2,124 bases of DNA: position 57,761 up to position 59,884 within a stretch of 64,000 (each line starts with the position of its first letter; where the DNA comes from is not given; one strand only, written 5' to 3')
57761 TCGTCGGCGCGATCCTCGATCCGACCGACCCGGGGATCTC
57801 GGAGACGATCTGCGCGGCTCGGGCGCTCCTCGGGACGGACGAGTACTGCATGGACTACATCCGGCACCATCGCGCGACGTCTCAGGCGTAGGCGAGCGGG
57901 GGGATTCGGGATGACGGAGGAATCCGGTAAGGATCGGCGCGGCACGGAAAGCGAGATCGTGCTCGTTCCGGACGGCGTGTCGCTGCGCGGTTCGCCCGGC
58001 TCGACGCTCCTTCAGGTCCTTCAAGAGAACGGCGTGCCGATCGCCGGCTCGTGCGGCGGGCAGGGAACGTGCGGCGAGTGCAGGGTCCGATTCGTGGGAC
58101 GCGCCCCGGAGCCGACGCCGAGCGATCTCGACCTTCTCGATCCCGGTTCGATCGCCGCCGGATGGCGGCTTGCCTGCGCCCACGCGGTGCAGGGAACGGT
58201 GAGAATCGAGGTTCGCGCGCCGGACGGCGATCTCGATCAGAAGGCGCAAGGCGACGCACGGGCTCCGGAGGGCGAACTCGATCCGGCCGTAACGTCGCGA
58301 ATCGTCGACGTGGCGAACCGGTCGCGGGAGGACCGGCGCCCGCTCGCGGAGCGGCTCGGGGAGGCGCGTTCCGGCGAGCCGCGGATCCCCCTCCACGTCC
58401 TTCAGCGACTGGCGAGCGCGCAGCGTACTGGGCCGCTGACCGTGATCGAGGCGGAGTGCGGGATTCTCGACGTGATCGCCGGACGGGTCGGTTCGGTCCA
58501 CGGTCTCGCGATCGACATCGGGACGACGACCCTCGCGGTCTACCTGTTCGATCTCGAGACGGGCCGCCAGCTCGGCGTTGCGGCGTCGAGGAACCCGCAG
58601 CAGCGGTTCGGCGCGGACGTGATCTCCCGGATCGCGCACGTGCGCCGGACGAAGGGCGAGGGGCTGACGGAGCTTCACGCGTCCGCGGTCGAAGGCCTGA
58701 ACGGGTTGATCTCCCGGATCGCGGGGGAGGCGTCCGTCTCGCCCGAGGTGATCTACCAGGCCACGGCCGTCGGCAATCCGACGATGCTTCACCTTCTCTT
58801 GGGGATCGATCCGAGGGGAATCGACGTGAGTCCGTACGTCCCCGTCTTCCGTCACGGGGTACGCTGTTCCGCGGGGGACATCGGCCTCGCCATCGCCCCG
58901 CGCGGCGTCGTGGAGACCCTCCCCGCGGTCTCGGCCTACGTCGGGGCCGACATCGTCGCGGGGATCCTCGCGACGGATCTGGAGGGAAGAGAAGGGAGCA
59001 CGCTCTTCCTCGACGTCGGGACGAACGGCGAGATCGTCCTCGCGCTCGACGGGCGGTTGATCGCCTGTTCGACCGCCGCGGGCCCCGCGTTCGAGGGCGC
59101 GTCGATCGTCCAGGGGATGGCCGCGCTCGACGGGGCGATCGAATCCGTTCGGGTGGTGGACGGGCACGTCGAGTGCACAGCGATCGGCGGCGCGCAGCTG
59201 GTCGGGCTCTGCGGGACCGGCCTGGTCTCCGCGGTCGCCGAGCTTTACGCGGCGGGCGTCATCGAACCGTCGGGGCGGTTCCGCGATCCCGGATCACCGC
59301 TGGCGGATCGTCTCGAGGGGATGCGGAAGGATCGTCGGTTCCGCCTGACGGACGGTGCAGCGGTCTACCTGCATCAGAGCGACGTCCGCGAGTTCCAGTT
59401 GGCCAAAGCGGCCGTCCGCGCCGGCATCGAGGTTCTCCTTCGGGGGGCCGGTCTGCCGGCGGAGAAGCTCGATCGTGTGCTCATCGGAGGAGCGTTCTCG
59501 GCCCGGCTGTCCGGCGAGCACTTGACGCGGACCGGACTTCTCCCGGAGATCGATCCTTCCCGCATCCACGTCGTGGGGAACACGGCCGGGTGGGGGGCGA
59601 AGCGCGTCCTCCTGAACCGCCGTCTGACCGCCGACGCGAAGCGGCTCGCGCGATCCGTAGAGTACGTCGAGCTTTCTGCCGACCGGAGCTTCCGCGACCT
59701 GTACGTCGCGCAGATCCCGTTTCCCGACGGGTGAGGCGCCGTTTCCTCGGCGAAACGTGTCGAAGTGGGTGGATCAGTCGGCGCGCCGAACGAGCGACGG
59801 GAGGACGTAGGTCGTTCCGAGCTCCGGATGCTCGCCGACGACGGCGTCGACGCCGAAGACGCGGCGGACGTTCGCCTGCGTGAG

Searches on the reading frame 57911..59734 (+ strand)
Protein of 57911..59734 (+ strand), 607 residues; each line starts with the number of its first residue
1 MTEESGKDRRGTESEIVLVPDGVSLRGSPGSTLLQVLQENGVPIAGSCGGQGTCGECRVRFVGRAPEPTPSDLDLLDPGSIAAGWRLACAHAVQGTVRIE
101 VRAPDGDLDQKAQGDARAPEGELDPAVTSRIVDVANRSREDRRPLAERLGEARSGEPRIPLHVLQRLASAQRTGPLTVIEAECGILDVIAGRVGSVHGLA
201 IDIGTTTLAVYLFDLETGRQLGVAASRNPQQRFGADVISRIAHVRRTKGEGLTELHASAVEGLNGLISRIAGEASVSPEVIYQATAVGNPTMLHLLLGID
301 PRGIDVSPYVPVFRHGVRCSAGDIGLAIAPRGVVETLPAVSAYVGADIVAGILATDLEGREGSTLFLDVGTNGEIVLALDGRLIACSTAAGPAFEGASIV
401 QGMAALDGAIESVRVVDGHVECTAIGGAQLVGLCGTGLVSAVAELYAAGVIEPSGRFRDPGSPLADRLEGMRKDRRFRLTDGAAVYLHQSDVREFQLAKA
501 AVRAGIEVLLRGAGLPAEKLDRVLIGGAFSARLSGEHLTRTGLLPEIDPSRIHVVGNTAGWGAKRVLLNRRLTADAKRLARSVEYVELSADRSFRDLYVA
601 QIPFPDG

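Call 10: search_protein_families(library=pfam, proteins=[window:57911-59734:+])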
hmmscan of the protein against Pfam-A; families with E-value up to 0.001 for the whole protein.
window:57911-59734:+ (607 aa): 4 families
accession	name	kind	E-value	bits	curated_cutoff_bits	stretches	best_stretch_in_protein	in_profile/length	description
PF14574.11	RACo_C_ter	-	1.3e-67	228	27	1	364-605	3-250/261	C-terminal domain of RACo the ASKHA domain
PF17651.6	Raco_middle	-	5.6e-55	185.9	26.8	1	198-358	2-161/163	RACo middle region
PF00111.32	Fer2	-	2.1e-09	37.6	21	1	21-93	6-76/77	2Fe-2S iron-sulfur cluster binding domain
PF17650.6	RACo_linker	-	0.00075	19.7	26.2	0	119-175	4-62/86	RACo linker region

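Call 11: search_protein_families(library=ncbifam, proteins=[window:57911-59734:+])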
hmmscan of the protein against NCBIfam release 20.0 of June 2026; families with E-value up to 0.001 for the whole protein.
window:57911-59734:+ (607 aa): 6 families
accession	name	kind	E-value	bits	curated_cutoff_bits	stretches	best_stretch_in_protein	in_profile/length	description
NF040756.1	corr_regen_AcsV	exception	1.4e-105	354.1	800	2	157-601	163-620/632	corrinoid activation/regeneration protein AcsV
TIGR04270.1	Rama_corrin_act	subfamily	1.5e-32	112.6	500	2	198-415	2-220/534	methylamine methyltransferase corrinoid protein reductive activase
TIGR01941.1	nqrF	equivalog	2.3e-14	53.2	295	1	26-101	45-120/405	NADH:ubiquinone reductase (Na(+)-transporting) subunit F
NF004317.0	PRK05713.1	equivalog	7.8e-08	31.9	338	1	28-105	14-88/312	iron-sulfur-binding ferredoxin reductase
NF007964.0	PRK10684.1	equivalog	6.7e-06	25.3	383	1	24-99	260-332/333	NADH oxidoreductase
TIGR02007.1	fdx_isc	equivalog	0.00058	20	132.1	0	18-94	11-91/110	ISC system 2Fe-2S type ferredoxin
